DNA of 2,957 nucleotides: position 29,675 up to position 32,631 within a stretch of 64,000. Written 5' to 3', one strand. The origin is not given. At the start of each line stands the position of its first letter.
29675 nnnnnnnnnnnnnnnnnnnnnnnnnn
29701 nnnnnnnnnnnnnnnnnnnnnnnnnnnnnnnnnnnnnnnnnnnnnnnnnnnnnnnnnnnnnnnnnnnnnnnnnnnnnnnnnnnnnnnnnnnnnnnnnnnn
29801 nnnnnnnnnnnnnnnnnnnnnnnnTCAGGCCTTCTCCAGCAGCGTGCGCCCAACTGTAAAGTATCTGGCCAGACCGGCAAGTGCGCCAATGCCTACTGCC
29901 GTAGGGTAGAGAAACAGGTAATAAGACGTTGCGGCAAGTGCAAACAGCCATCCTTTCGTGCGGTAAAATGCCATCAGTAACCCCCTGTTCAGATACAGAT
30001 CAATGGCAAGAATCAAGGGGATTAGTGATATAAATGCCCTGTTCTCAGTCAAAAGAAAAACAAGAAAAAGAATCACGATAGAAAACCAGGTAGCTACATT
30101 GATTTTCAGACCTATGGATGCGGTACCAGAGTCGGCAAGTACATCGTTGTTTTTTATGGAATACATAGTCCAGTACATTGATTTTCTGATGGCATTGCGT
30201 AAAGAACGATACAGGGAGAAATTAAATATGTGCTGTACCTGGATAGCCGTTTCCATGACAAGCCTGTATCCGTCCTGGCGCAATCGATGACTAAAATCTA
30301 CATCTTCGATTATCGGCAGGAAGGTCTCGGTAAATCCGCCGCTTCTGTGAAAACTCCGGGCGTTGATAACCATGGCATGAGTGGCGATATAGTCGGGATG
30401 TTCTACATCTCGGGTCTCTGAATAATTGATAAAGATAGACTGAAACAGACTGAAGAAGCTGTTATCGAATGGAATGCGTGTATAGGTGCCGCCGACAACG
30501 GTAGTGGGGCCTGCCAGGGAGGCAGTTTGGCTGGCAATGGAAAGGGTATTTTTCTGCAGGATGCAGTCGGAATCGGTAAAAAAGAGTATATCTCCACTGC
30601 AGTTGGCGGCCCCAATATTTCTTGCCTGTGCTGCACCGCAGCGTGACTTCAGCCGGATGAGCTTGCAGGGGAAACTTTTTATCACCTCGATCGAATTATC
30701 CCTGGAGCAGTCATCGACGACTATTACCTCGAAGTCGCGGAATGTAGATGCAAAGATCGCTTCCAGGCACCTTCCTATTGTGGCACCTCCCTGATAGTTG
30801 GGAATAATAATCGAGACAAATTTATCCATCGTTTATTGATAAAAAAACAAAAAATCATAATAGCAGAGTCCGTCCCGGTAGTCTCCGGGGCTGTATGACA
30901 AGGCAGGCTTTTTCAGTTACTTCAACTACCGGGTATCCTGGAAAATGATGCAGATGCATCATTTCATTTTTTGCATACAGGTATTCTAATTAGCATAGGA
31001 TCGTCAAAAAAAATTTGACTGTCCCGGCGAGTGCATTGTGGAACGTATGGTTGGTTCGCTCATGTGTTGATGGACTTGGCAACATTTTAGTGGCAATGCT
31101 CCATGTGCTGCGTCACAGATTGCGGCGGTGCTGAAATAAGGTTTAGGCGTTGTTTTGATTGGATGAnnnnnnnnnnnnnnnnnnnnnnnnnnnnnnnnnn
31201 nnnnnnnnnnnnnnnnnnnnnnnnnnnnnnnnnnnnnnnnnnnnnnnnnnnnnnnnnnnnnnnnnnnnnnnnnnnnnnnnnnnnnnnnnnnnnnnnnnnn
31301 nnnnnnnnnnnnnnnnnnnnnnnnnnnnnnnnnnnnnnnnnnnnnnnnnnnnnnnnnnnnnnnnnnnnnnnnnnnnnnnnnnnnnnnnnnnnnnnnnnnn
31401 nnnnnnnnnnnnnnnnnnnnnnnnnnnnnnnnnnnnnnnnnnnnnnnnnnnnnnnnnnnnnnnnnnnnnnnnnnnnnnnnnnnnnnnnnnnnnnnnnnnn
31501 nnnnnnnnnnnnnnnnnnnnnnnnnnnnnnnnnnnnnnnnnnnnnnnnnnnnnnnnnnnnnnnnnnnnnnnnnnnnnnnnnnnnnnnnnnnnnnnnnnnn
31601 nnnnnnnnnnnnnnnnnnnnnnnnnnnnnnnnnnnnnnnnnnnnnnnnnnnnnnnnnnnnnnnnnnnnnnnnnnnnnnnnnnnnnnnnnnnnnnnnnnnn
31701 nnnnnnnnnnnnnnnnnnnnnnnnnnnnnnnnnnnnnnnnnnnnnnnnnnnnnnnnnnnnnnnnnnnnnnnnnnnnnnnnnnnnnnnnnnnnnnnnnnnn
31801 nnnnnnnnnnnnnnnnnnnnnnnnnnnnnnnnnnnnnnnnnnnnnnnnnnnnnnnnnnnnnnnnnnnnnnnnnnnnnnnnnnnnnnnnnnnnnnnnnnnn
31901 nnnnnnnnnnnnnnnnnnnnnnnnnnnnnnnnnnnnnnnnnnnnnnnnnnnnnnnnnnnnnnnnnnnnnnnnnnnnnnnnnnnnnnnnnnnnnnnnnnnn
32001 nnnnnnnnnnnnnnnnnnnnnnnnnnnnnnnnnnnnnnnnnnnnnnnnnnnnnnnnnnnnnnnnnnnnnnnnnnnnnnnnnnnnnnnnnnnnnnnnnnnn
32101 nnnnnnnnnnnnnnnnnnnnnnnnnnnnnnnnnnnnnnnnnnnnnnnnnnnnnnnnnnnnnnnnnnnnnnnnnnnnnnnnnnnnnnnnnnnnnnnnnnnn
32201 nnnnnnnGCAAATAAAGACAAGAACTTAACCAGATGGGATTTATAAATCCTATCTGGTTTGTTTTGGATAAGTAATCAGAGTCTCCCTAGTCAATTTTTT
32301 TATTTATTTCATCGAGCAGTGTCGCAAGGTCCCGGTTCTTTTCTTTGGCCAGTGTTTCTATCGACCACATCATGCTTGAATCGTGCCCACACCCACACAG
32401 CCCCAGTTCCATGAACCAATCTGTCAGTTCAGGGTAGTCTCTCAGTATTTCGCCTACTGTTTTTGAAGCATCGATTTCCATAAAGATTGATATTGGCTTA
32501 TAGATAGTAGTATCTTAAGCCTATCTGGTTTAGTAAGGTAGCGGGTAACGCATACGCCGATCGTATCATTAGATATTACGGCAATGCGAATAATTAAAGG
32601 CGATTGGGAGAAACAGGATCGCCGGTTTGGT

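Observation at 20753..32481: Candidate undescribed system: sulfur-trafficking genes combined with radical-SAM and polyprenyl-linked glycosylation genes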

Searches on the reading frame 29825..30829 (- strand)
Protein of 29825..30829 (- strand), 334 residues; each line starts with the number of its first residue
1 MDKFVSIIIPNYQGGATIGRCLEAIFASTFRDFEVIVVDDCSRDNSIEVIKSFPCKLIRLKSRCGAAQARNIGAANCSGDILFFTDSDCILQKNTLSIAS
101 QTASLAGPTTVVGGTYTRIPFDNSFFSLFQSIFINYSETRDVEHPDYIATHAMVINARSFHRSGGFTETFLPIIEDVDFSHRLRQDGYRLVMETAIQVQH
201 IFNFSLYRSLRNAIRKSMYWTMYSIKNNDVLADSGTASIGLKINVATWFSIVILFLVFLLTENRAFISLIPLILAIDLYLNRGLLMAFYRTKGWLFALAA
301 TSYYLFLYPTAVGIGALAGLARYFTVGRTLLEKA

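Call 5: search_protein_families(library=pfam, proteins=[window:29825-30829:-], max_evalue=0.01)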
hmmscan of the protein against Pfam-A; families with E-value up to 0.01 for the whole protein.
window:29825-30829:- (334 aa): 5 families
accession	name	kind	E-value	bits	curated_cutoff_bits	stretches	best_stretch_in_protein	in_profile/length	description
PF00535.33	Glycos_transf_2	-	1.5e-26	93.8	23.3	1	6-157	1-160/168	Glycosyl transferase family 2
PF10111.15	Glyco_tranf_2_2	-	1.2e-14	54.9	27.3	1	7-212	2-230/276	Glycosyltransferase like family 2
PF13641.12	Glyco_tranf_2_3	-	5.6e-13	49.9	27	1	5-216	3-227/230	Glycosyltransferase like family 2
PF13632.12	Glyco_trans_2_3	-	0.00017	21.9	27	1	148-274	72-191/198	Glycosyl transferase family group 2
PF13506.12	Glyco_transf_21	-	0.00063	19.7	21.7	1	77-220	29-172/174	Glycosyl transferase family 21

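Call 6: search_protein_families(library=ncbifam, proteins=[window:29825-30829:-], max_evalue=0.01)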
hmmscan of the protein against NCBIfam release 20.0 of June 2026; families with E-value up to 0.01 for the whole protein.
window:29825-30829:- (334 aa): 21 families
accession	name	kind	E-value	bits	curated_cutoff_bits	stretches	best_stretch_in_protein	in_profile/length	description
TIGR03965.1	mycofact_glyco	equivalog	1.5e-25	90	280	1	5-202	76-282/467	mycofactocin biosynthesis glycosyltransferase MftF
TIGR04283.1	glyco_like_mftF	equivalog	2.9e-23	82.6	182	1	5-197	1-183/221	TIGR04283 family arsenosugar biosynthesis glycosyltransferase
NF041875.1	EPS_EpsD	equivalog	1.5e-18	67.3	370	1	5-227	1-234/325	exopolysaccharide biosynthesis glycosyltransferase EpsD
NF007482.0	PRK10073.1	equivalog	2.4e-14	53.1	423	1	4-93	7-100/334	glycosyltransferase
NF047683.1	TeichurnBiosyTuaG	equivalog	1.2e-13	51.3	400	1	3-96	6-104/252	teichuronic acid biosynthesis protein TuaG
TIGR03937.1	PgaC_IcaA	equivalog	2e-12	46.8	422.3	1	4-97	46-144/407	poly-beta-1,6-N-acetyl-D-glucosamine synthase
TIGR01556.1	rhamnosyltran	subfamily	1.4e-09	37.6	200.55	1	32-275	21-277/281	rhamnosyltransferase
NF038299.1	EPS_HpsN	equivalog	2.7e-09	36.4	425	1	4-104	2-107/317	hormogonium polysaccharide biosynthesis glycosyltransferase HpsN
TIGR03111.1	glyc2_xrt_Gpos1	hypoth_equivalog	5.1e-08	32.1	363.95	1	5-96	51-149/439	TIGR03111 family XrtG-associated glycosyltransferase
NF050050.1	ProtGlycPglI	equivalog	1.5e-07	31.1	500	1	4-99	3-104/306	GalNAc(5)-diNAcBac-PP-undecaprenol beta-1,3-glucosyltransferase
NF038302.1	EPS_HpsE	equivalog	1.5e-07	30.7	300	1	5-104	3-112/307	hormogonium polysaccharide biosynthesis glycosyltransferase HpsE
NF053739.1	GlytfEpsEBac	equivalog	2.6e-07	29.9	450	1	5-189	3-191/265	glycosyltransferase EpsE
NF050819.1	PolSacchBiosHfsG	equivalog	1.7e-05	24.2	500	1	5-96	14-109/302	polysaccharide biosynthesis protein HfsG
TIGR03469.1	HpnB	hypoth_equivalog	0.00017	20.7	379.25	0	5-53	46-95/386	hopene-associated glycosyltransferase HpnB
TIGR04242.1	nodulat_NodC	equivalog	0.0003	19.9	550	1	5-97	50-150/395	chitooligosaccharide synthase NodC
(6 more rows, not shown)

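Call 28: search_solved_structures(query=window:29825-30829:-, max_evalue=0.001)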
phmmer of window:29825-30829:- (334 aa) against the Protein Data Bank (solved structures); distinct sequences matched with E-value up to 0.001: 17.
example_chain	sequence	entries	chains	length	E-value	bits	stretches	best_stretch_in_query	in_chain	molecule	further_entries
2z87_A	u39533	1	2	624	1.7e-11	47.2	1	4-170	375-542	Chondroitin synthase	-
2z86_A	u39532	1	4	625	1.7e-11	47.2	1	4-170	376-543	Chondroitin synthase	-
5hea_A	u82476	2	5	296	6.7e-10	41.9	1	3-93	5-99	Putative glycosyltransferase (GalT1)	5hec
5tze_C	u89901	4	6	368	1.4e-09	40.9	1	6-99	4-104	Glycosyl transferase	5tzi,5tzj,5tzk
8vh7_A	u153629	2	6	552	1.4e-09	40.8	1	4-98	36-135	Heparosan synthase B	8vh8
8viw_A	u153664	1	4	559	1.5e-09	40.8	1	4-98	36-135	Heparosan synthase B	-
9omm_A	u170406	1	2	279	2.4e-09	40.1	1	5-112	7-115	Glycosyltransferase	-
9omh_A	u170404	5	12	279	2.4e-09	40.1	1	5-112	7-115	Glycosyltransferase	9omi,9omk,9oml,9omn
9omj_A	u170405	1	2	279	2.9e-09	39.8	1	5-112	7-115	Glycosyltransferase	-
5tz8_A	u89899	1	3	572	3.1e-09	39.7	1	6-99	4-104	Glycosyl transferase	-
6h1j_A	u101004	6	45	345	3.1e-08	36.5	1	3-96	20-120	Probable ss-1,3-N-acetylglucosaminyltransferase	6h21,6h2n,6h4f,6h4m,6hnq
3bcv_A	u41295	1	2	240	1.4e-07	34.3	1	5-93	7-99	Putative glycosyltransferase protein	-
9jma_A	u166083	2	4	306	3.2e-06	29.8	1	4-196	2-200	GalNAc(5)-diNAcBac-PP-undecaprenol beta-1,3-glucosyltransferase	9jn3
6p61_A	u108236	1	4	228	2.2e-05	27.1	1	5-104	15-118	Glycosyltransferase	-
6yv7_B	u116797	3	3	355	0.00046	22.7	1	5-110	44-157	Glycosyl transferase, family 2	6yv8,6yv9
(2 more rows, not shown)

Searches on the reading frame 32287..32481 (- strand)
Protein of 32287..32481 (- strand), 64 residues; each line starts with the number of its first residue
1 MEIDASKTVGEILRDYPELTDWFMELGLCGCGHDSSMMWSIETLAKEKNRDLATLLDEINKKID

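Call 5: search_protein_families(library=pfam, proteins=[window:32287-32481:-], max_evalue=0.01)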
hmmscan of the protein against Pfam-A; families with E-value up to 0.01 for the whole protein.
window:32287-32481:- (64 aa): 2 families
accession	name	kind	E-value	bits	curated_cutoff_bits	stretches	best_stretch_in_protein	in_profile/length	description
PF08984.16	DUF1858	-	4.2e-09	36.8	32.2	1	3-56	1-59/59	Domain of unknown function (DUF1858)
PF04405.19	ScdA_N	-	0.0039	17.2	32.5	0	6-61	2-54/56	Domain of Unknown function (DUF542)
